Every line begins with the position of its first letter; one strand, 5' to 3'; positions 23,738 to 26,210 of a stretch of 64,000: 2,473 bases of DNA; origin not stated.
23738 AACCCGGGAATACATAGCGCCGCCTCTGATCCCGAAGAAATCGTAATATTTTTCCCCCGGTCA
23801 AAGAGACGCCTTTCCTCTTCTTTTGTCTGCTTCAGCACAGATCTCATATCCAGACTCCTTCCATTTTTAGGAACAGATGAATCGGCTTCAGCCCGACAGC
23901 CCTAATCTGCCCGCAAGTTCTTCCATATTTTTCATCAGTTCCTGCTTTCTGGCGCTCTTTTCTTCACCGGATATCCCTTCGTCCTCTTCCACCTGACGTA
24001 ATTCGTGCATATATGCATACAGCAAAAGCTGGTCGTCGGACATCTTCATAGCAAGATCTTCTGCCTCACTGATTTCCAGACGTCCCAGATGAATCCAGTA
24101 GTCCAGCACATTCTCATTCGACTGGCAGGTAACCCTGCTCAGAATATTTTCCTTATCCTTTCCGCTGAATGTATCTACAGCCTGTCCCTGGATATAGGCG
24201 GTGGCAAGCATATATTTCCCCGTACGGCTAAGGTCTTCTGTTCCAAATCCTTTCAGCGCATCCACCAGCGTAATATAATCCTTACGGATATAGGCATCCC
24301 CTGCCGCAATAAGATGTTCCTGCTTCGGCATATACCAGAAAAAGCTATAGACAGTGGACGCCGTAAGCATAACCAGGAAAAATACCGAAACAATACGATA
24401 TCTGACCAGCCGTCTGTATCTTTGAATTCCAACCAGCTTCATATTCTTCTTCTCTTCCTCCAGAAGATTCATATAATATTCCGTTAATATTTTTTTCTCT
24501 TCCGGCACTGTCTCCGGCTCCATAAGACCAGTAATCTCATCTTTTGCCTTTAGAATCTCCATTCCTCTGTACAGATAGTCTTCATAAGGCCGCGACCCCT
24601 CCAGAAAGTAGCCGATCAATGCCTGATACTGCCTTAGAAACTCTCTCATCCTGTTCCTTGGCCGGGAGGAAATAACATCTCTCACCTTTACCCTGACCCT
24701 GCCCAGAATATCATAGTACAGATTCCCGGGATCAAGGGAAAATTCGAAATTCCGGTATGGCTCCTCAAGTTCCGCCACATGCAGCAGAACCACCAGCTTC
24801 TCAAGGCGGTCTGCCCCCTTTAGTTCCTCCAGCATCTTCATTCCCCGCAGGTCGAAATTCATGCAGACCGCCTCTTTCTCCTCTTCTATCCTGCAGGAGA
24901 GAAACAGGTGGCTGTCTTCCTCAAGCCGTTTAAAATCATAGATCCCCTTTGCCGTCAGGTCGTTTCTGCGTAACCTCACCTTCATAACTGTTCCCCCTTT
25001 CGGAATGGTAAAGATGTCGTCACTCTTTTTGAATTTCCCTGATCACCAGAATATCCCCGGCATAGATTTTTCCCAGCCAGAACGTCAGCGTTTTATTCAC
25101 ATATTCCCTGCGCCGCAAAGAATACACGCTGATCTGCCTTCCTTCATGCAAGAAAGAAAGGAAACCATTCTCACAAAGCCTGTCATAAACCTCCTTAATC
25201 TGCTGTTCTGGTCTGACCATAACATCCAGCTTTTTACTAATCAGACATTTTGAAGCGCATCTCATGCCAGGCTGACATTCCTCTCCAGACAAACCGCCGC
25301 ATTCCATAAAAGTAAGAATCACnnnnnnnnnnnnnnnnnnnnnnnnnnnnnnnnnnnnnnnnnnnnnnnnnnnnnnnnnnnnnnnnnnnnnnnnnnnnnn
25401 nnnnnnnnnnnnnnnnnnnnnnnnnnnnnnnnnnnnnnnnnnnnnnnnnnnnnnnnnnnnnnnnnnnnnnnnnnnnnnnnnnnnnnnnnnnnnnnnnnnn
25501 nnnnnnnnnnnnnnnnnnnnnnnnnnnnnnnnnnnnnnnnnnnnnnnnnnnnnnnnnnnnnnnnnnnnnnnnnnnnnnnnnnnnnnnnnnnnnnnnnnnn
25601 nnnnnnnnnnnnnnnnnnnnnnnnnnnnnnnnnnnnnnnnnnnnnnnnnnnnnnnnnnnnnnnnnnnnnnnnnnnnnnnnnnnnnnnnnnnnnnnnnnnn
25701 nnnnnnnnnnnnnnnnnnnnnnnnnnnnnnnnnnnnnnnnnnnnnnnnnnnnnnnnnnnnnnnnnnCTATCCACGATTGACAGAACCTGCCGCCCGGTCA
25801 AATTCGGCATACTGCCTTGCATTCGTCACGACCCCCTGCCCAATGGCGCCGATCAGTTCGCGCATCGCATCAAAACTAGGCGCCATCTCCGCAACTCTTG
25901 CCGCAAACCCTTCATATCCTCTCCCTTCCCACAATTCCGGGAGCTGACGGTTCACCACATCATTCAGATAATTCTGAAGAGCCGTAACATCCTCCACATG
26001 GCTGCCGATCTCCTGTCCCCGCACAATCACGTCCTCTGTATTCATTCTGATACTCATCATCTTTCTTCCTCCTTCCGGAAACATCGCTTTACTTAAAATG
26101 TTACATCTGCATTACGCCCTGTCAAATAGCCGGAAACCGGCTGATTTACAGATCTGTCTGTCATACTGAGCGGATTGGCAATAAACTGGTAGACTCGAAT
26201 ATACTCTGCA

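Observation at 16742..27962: Compact ten-gene type VIIb secretion operon with toxin cargo and uniformly shortened membrane components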

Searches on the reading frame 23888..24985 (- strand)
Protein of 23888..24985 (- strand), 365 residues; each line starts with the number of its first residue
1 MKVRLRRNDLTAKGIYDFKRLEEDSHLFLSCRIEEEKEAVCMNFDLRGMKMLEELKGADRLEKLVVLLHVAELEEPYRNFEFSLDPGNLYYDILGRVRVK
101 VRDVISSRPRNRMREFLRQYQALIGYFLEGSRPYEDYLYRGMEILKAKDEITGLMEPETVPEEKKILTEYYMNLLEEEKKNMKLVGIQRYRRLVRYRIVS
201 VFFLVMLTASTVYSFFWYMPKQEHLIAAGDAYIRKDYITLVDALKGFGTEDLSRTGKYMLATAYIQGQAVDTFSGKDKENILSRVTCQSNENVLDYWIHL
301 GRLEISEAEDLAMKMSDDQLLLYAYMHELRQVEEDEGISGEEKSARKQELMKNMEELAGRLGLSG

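Call 3: search_protein_families(library=pfam, proteins=[window:23888-24985:-], max_evalue=0.1)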
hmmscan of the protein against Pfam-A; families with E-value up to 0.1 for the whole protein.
window:23888-24985:- (365 aa): 3 families
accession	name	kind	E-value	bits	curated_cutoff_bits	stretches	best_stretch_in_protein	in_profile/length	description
PF10140.15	YukC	-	9.4e-73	245.6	27.4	1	5-357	1-354/357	WXG100 protein secretion system (Wss), protein YukC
PF24330.1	DUF7499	-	0.032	14.4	27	1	55-122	79-145/193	Family of unknown function (DUF7499)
PF07560.16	DUF1539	-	0.093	13.3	23.8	0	305-345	48-88/126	Domain of Unknown Function (DUF1539)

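Call 4: search_protein_families(library=ncbifam, proteins=[window:23888-24985:-], max_evalue=0.1)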
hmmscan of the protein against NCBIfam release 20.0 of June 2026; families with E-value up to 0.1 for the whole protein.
window:23888-24985:- (365 aa): 1 family
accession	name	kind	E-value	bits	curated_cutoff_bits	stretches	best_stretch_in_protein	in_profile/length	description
TIGR03926.1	T7_EssB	equivalog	9.9e-58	195.8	229.75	1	2-357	18-374/377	type VII secretion protein EssB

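Call 35: search_solved_structures(query=window:23888-24985:-, max_evalue=0.01, show_alignments=0)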
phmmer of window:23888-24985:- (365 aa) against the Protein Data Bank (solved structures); distinct sequences matched with E-value up to 0.01: 4.
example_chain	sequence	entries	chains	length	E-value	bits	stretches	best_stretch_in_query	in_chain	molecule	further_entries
6z0f_A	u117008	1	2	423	5e-16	62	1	108-344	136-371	ESX secretion system protein YukC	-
2ynq_A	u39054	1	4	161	9e-16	61.2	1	219-356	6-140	ESSB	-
9qks_C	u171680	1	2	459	2e-15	60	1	110-344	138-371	ESX secretion system protein YukC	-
4ann_A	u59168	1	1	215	2.6e-05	26.8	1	19-181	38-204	ESSB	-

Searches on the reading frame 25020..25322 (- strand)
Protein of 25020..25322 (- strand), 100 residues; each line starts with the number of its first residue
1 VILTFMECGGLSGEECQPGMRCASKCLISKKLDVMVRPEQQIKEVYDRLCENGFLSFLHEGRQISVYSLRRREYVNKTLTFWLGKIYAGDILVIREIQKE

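Call 3: search_protein_families(library=pfam, proteins=[window:25020-25322:-], max_evalue=0.1)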
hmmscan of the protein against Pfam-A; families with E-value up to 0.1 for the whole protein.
window:25020-25322:- (100 aa): 0 families

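Call 4: search_protein_families(library=ncbifam, proteins=[window:25020-25322:-], max_evalue=0.1)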
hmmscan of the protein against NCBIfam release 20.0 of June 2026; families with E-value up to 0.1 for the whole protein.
window:25020-25322:- (100 aa): 0 families

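Call 24: search_solved_structures(query=A2, max_evalue=10, show_alignments=2)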
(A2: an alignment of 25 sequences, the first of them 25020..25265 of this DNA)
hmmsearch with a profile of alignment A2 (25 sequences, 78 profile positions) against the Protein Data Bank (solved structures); distinct sequences matched with E-value up to 10: 2.
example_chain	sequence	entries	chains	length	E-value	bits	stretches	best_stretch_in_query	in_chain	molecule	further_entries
7kbq_A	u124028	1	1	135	1.9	11.7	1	16-36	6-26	DE NOVO DESIGNED OR689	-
4xa6_A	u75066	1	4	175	2.2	11.6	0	19-49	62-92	Gp7-MYH7(1777-1855)-EB1 chimera protein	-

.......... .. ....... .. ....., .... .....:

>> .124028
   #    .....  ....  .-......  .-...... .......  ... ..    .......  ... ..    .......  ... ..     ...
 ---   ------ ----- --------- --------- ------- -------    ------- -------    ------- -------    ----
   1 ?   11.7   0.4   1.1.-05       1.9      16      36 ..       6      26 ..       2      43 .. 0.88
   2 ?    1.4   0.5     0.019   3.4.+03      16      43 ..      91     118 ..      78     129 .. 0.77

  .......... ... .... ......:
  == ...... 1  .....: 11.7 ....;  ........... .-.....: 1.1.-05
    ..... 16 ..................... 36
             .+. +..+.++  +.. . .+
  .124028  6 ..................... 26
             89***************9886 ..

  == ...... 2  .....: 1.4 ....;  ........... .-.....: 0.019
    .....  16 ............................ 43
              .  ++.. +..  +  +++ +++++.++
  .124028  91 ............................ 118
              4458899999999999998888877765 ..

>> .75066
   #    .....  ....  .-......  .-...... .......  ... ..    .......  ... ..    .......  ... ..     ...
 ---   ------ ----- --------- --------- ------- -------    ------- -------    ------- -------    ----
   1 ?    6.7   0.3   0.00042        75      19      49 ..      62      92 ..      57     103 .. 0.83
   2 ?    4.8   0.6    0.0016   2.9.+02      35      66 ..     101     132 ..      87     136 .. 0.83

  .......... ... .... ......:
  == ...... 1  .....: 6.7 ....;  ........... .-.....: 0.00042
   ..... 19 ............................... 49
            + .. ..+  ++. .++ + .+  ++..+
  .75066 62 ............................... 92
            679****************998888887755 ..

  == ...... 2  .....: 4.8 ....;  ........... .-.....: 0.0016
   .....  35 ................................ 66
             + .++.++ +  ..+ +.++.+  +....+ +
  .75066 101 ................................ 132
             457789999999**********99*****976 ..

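Call 25: search_protein_families(library=pfam, alignment_id=A2, max_evalue=1)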
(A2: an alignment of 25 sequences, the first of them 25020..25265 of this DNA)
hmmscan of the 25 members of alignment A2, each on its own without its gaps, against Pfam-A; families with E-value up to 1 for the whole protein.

A. member 1, window:25020-25265:- (81 aa): 0 families

B. families by the number of members that match (of 25 scanned): 22 families
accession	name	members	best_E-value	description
PF08817.16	YukD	3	0.011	WXG100 protein secretion system (Wss), protein YukD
PF12436.14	USP7_ICP0_bdg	3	0.039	ICP0-binding domain of Ubiquitin-specific protease 7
PF23083.1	FF_RHG35_4th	2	0.00017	Rho GTPase-activating protein 35-like, FF domain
PF02196.21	RBD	1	7.8e-06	Raf-like Ras-binding domain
PF03962.21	Mnd1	1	0.0006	Mnd1 HTH domain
PF08279.18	HTH_11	1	0.0076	HTH domain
PF14183.11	YwpF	1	0.013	YwpF-like protein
PF21984.2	DnaD_N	1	0.019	DnaD N-terminal domain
PF09639.16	YjcQ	1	0.03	YjcQ protein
PF03492.21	Methyltransf_7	1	0.036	SAM dependent carboxyl methyltransferase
PF01978.25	TrmB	1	0.049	Sugar-specific transcriptional regulator TrmB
PF16837.10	SF3A3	1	0.057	Pre-mRNA-splicing factor SF3A3, of SF3a complex, Prp9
PF06291.16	Lambda_Bor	1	0.064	Bor protein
PF14315.11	DUF4380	1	0.09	Domain of unknown function (DUF4380)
PF11976.14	Rad60-SLD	1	0.09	Ubiquitin-2 like Rad60 SUMO-like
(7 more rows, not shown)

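Call 61: find_homologous_proteins(query=A2, max_evalue=0.001)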
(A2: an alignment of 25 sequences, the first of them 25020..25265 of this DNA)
Query A2 (25 sequences) (81 aa, profile of the alignment): 51 proteins with E <= 0.001 among 301 candidates.
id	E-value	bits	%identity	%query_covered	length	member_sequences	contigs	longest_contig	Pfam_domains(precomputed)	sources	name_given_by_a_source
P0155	2.1e-26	109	52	81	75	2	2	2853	-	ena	-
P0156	2.3e-25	106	63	83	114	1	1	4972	-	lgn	-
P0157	1.0e-23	101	99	100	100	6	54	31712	-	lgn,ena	-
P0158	1.2e-23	101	63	91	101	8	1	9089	-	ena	-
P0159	6.6e-23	98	32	80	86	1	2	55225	-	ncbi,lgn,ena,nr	ncbi:MAG: hypothetical protein K2K56_03830 [Lachnospiraceae bacterium]|nr:hypothetical protein [Lach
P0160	1.2e-21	94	28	80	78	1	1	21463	-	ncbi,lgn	-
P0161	3.8e-21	93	26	80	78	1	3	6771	-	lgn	-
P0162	5.7e-21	92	26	80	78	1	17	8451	-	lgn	-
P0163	7.1e-21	92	26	80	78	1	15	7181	-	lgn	-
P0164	9.4e-21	91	31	80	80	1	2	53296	PF02196.23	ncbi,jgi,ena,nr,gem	ncbi:MAG: hypothetical protein FWC09_07725 [Lachnospiraceae bacterium]|nr:hypothetical protein [Lach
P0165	3.1e-20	90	37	74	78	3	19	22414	-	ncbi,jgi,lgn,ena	-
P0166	5.5e-20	89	26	80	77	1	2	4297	-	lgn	-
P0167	6.9e-20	89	26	80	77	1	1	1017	-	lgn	-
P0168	8.5e-20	88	27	81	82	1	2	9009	-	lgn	-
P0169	2.0e-19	87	35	77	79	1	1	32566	-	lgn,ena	-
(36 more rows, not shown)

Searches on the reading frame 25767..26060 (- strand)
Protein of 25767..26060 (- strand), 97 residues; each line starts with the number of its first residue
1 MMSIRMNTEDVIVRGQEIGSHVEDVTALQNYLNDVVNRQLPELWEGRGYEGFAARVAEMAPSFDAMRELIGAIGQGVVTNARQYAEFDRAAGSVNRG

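Call 3: search_protein_families(library=pfam, proteins=[window:25767-26060:-], max_evalue=0.1)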
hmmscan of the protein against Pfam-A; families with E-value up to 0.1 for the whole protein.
window:25767-26060:- (97 aa): 1 family
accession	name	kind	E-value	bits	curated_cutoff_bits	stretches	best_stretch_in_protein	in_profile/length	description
PF06013.18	WXG100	-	2.2e-07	31.5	27.3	1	3-88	1-85/86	Proteins of 100 residues with WXG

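Call 4: search_protein_families(library=ncbifam, proteins=[window:25767-26060:-], max_evalue=0.1)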
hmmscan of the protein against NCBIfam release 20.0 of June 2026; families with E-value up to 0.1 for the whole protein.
window:25767-26060:- (97 aa): 1 family
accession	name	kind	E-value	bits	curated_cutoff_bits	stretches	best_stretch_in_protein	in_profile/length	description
TIGR03930.1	WXG100_ESAT6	subfamily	1.4e-09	38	44.85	1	4-91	2-88/90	WXG100 family type VII secretion target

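Call 92: search_solved_structures(query=window:25767-26060:-, max_evalue=1)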
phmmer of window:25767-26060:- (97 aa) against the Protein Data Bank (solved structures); distinct sequences matched with E-value up to 1: 6.
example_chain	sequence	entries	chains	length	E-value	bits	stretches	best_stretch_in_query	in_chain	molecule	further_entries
3zbh_A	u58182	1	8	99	2.3e-05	27.7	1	6-94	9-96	ESXA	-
2vs0_A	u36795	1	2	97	0.0071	19.7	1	2-89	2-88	VIRULENCE FACTOR ESXA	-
2vrz_A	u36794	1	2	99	0.0075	19.6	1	2-89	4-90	VIRULENCE FACTOR ESXA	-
3gvm_A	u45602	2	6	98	0.016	18.6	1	3-80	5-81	Putative uncharacterized protein SAG1039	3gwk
3o9o_A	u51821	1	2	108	0.023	18.1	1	3-80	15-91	Uncharacterized protein gbs1074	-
6mjp_F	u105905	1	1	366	0.5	13.8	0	37-77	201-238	FIG000988: Predicted permease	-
